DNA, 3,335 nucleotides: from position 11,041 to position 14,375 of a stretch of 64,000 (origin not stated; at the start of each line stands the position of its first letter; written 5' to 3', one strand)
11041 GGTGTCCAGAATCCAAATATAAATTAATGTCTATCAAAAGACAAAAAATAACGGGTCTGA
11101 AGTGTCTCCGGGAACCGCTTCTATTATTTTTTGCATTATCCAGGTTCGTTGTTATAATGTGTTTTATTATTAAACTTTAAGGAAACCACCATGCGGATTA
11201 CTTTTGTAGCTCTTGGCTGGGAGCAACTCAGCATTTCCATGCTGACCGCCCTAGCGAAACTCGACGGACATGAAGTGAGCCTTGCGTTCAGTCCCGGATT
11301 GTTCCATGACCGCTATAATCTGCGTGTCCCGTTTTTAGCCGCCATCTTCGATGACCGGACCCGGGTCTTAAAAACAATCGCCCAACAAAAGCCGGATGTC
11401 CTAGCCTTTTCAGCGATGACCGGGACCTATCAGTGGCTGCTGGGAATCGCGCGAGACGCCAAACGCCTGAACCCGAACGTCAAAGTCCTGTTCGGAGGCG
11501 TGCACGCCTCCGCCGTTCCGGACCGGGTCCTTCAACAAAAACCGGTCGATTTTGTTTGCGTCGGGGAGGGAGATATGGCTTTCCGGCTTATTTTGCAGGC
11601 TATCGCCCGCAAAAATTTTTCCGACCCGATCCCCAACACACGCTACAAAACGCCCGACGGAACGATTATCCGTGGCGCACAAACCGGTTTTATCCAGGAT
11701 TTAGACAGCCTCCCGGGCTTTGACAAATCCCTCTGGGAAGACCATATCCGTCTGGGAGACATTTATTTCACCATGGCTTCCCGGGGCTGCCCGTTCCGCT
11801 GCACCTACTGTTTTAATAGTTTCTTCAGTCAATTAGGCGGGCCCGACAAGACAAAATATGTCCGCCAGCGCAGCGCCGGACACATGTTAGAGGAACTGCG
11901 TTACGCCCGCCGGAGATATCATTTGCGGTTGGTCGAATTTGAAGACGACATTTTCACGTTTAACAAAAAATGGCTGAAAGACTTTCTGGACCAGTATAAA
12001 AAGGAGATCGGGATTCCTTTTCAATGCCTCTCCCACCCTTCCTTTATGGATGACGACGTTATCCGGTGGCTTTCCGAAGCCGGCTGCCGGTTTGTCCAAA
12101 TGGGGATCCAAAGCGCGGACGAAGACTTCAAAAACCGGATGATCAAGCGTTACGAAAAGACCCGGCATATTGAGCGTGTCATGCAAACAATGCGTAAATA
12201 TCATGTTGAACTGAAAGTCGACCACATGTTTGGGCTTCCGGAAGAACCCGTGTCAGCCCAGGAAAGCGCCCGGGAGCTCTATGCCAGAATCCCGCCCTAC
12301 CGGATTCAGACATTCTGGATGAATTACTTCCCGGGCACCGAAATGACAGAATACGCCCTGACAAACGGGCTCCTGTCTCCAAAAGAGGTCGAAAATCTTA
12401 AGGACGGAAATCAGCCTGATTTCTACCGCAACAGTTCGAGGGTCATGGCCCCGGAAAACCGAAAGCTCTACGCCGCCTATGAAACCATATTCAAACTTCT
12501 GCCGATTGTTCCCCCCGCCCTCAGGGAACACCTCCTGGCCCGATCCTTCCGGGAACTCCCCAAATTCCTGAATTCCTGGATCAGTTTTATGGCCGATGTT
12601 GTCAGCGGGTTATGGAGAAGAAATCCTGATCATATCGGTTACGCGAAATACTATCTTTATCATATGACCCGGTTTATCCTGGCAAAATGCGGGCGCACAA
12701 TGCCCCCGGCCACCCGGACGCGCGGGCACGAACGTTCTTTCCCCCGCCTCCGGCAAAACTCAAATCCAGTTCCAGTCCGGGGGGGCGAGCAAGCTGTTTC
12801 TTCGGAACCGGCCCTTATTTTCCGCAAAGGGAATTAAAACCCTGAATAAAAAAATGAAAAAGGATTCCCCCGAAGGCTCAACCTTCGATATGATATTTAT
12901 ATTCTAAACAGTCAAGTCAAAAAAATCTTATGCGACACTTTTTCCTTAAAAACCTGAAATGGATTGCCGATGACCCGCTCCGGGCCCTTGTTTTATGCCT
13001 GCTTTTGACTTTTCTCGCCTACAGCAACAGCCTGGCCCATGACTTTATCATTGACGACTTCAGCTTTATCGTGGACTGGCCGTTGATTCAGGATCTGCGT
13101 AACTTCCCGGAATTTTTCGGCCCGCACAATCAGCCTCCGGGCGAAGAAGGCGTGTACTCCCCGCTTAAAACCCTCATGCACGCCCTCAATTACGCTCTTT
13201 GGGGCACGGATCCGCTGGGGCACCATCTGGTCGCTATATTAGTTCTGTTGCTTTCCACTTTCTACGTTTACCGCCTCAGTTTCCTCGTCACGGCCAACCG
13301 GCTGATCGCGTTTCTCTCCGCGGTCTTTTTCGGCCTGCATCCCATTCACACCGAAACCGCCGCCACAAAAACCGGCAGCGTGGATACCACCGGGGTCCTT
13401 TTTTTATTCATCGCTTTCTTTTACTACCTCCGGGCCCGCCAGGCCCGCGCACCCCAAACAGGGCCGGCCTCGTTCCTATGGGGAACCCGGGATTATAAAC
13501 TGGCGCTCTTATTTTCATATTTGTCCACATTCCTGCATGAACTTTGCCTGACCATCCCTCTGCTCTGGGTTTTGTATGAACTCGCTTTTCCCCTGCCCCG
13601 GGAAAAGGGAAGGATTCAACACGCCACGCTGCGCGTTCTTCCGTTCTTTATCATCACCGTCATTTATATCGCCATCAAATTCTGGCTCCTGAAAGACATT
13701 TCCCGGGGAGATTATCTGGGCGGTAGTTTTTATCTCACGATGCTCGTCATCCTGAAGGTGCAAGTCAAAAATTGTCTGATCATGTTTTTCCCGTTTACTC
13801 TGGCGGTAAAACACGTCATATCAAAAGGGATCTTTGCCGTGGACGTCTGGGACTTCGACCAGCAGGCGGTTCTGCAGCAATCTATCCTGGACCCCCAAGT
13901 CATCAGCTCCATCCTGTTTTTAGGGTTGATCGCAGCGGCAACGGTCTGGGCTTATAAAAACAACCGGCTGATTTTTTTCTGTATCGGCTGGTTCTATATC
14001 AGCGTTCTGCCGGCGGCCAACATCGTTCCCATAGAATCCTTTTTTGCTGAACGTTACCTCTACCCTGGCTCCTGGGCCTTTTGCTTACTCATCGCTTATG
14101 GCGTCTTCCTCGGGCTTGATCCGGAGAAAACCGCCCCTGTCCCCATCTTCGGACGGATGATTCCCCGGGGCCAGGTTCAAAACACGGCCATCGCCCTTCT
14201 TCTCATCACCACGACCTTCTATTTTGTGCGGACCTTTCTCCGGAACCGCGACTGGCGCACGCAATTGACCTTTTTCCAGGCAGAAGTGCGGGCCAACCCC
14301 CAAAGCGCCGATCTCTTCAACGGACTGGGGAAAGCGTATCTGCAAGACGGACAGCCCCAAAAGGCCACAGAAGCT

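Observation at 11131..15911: Divergent partner operon of B12-rSAM, TPR membrane glycosyltransferase-like protein and a DUF1667-like-module-fused kinase. Possible coupled modification pathway.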

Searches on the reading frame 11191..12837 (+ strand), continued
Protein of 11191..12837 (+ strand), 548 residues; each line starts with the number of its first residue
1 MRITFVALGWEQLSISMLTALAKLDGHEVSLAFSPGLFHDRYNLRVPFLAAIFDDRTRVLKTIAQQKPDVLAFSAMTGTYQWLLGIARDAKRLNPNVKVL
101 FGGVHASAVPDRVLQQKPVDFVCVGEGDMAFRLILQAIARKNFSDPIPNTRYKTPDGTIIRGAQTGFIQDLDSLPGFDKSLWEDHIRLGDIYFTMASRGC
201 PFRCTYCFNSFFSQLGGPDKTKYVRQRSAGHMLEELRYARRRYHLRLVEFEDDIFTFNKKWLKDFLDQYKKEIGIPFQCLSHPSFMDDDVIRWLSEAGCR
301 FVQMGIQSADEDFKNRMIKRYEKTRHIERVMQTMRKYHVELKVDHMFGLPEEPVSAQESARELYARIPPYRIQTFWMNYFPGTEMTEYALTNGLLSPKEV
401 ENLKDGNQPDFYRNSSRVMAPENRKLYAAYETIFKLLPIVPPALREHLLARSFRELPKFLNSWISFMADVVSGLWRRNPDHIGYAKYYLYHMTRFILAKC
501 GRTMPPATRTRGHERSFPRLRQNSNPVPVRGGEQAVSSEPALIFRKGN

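Call 71: search_protein_families(library=ncbifam, proteins=[L009:16497-17213:+, L034:13225-13944:-], max_evalue=0.00001)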
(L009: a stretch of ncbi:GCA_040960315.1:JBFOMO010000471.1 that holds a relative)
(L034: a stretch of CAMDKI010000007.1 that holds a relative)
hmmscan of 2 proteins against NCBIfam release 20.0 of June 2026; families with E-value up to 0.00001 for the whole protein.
L009:16497-17213:+ (238 aa): 13 families
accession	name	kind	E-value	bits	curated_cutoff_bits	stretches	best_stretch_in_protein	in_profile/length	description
NF007986.1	PRK10714.1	equivalog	1.4e-16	60.4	529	1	4-170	7-172/316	undecaprenyl-phosphate 4-deoxy-4-formamido-L-arabinose transferase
NF047588.1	GlcsyltransPgfSStrep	equivalog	5e-16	58.8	500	1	5-170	3-167/308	glycosyltransferase PgfS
TIGR04182.1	glyco_TIGR04182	equivalog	8.9e-13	48.3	325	1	5-200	2-189/293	S-layer glycoprotein N-glycosyltransferase AglJ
NF007482.0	PRK10073.1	equivalog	5.1e-12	45.4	423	1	2-120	5-119/334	glycosyltransferase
TIGR03937.1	PgaC_IcaA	equivalog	6.8e-10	38.5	422.3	1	2-98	44-137/407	poly-beta-1,6-N-acetyl-D-glucosamine synthase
NF041875.1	EPS_EpsD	equivalog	9.6e-09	35.1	370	1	5-109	1-102/325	exopolysaccharide biosynthesis glycosyltransferase EpsD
NF041391.1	DPhHxTase_Halo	equivalog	5.5e-08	32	375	1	47-223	31-206/213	dolichyl-phosphate hexose transferase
NF047683.1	TeichurnBiosyTuaG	equivalog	6.6e-08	32.5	400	1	2-117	5-117/252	teichuronic acid biosynthesis protein TuaG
NF058614.1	PPMAGASynPpgS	equivalog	2.6e-07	30.3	370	1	5-199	2-194/226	polyprenyl-phospho-N-acetylgalactosaminyl synthase PpgS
NF053739.1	GlytfEpsEBac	equivalog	3e-07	29.7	450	1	3-96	1-92/265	glycosyltransferase EpsE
NF050050.1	ProtGlycPglI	equivalog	2.4e-06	27.2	500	1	3-112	2-109/306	GalNAc(5)-diNAcBac-PP-undecaprenol beta-1,3-glucosyltransferase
TIGR04283.1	glyco_like_mftF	equivalog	3e-06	27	182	1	5-111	1-97/221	TIGR04283 family arsenosugar biosynthesis glycosyltransferase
NF010496.0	PRK13915.1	equivalog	4.2e-06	26.1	262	1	4-97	32-127/307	glucosyl-3-phosphoglycerate synthase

L034:13225-13944:- (239 aa): 6 families
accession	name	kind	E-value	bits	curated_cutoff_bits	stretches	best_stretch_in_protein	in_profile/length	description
TIGR03937.1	PgaC_IcaA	equivalog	8.5e-14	51.3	422.3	1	8-103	47-137/407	poly-beta-1,6-N-acetyl-D-glucosamine synthase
NF007986.1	PRK10714.1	equivalog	5.4e-11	42.1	529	1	8-171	8-172/316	undecaprenyl-phosphate 4-deoxy-4-formamido-L-arabinose transferase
NF058614.1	PPMAGASynPpgS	equivalog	1.6e-10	40.8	370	1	10-215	4-209/226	polyprenyl-phospho-N-acetylgalactosaminyl synthase PpgS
NF047588.1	GlcsyltransPgfSStrep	equivalog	1.4e-09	37.6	500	1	9-103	4-97/308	glycosyltransferase PgfS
NF007482.0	PRK10073.1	equivalog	9.2e-08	31.4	423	1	7-104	7-98/334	glycosyltransferase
NF041875.1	EPS_EpsD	equivalog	3.5e-07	30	370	1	9-95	2-83/325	exopolysaccharide biosynthesis glycosyltransferase EpsD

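Call 84: search_solved_structures(query=A5, max_evalue=1)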
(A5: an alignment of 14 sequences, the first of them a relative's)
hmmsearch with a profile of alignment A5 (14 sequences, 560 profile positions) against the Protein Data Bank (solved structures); distinct sequences matched with E-value up to 1: 0.

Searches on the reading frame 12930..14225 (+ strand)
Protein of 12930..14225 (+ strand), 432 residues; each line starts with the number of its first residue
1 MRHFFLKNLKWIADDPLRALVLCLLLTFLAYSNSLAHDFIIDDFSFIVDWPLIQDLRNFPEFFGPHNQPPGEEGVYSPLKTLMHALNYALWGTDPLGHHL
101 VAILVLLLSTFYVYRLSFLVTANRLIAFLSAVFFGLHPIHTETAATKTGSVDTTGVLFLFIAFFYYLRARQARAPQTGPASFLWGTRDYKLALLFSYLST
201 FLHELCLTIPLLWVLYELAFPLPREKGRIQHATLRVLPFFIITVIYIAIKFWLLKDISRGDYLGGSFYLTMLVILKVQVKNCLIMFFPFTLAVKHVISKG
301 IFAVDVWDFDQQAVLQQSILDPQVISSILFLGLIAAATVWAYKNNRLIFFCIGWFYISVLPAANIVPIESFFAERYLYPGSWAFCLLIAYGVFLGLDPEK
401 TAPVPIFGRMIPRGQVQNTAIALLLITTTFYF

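Call 54: predict_structure(alignment_id=A3)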
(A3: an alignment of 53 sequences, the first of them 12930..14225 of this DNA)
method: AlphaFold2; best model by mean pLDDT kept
length: 432 residues; sequences in the alignment: 53
mean_pLDDT: 94.7   pTM: 0.93
mean pLDDT of the five models: 94.7, 94.0, 93.9, 93.5, 93.3
residues with pLDDT >= 90: 389; 70-90: 36; 50-70: 7; < 50: 0
segments of 3 or more residues with pLDDT < 50: none
pLDDT, mean of each block of 10 residues (from residue 1): 96 98 98 95 93 97 94 93 98 97 98 98 98 98 91 98 97 72 88 98 96 97 85 95 97 93 95 97 94 89 89 96 98 98 98 98 92 95 98 93 93 96 97 94
secondary structure, 60 per line:
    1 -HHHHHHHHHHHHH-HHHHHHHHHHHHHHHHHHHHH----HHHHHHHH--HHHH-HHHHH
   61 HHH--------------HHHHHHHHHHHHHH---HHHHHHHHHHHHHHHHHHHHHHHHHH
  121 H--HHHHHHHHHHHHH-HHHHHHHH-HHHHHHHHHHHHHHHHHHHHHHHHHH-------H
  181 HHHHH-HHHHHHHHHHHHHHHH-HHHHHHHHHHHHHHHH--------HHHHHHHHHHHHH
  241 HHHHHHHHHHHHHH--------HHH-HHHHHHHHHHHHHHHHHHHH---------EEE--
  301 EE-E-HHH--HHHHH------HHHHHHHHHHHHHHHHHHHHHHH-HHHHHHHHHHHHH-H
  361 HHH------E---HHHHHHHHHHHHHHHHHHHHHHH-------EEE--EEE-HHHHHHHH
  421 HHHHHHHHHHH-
elements in order: H2-14 H16-36 H41-48 H51-54 H56-63 H78-91 H95-121 H124-136 H138-145 H147-172 H180-185 H187-202 H204-219 H228-254 H267-286 E296-298 H311-315 H322-344 H346-358 H360-363 H374-396 E404-406 E409-411 H413-431

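Call 57: fold_search(model_id=the predicted structure, library=pdb)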
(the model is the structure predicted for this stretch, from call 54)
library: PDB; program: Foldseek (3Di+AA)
matches with E <= 10: 312; with E <= 0.001: 2
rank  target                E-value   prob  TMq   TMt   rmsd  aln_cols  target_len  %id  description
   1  5f15                  2.4e-04  1.00  0.45  0.38  13.1       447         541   13  Crystal Structure of ArnT from Cupriavidus metallidurans bound to Undecaprenyl phosphate (released 2016-02-17)
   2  9i5k_A                5.5e-04  1.00  0.51  0.45  13.4       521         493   13  Structure of the Chaetomium thermophilum Pmt4 homodimer (C2 symmetry) (released 2025-12-24)
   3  8agc_A                1.3e-03  1.00  0.46  0.31  14.9       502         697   12  Structure of yeast oligosaccharylransferase complex with lipid-linked oligosaccharide and non-acceptor peptide bound (released 2022-12-07)
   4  5gmy_A                1.4e-03  1.00  0.50  0.28  15.4       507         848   13  Crystal structure of the Archaeoglobus fulgidus oligosaccharyltransferase (O29867_ARCFU) tethered with an acceptor pep (released 2017-02-01)
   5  3wak                  1.7e-03  1.00  0.51  0.28  13.7       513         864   12  Crystal structure of the Archaeoglobus fulgidus oligosaccharyltransferase (O29867_ARCFU) in the apo form (released 2013-10-30)
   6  5ezm                  2.4e-03  1.00  0.44  0.37  13.8       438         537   13  Crystal Structure of ArnT from Cupriavidus metallidurans in the apo state (released 2016-02-17)
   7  6c26_A                3.0e-03  1.00  0.50  0.36  14.4       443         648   12  The Cryo-EM structure of a eukaryotic oligosaccharyl transferase complex (released 2018-01-31)
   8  5ogl_A                3.4e-03  1.00  0.44  0.30  11.0       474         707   13  Structure of bacterial oligosaccharyltransferase PglB in complex with an acceptor peptide and an lipid-linked oligosac (released 2017-10-25)
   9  6gxc_A                4.9e-03  1.00  0.44  0.30  10.8       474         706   14  Bacterial oligosaccharyltransferase PglB in complex with an inhibitory peptide and a reactive lipid-linked oligosaccha (released 2018-11-14)
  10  6s7t_A                5.6e-03  1.00  0.50  0.33  16.3       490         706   12  Cryo-EM structure of human oligosaccharyltransferase complex OST-B (released 2019-12-18)
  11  9s6r_A                7.5e-03  1.00  0.47  0.52  11.0       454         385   12  Ternary cryo-EM structure of yeast ALG3 with Dol25-PP-GlcNAc2Man5, Dol25-P-Man, and Fab (released 2026-03-18)
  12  7e9s_A                7.9e-03  1.00  0.52  0.28  12.7       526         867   12  Archaeal oligosaccharyltransferase AglB from Archaeoglobus fulgidus in complex with an inhibitory peptide and a dolich (released 2021-09-08)
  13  6s7o_A                8.6e-03  1.00  0.49  0.35  12.8       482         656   11  Cryo-EM structure of human oligosaccharyltransferase complex OST-A (released 2019-12-18)
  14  9i5l_A                1.0e-02  1.00  0.39  0.25   9.4       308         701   13  Structure of the Chaetomium thermophilum Pmt4 homodimer (C1 symmetry) (released 2025-12-24)
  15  3waj                  1.3e-02  1.00  0.48  0.28  16.5       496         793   11  Crystal structure of the Archaeoglobus fulgidus oligosaccharyltransferase (O29867_ARCFU) complex with Zn and sulfate (released 2013-10-30)
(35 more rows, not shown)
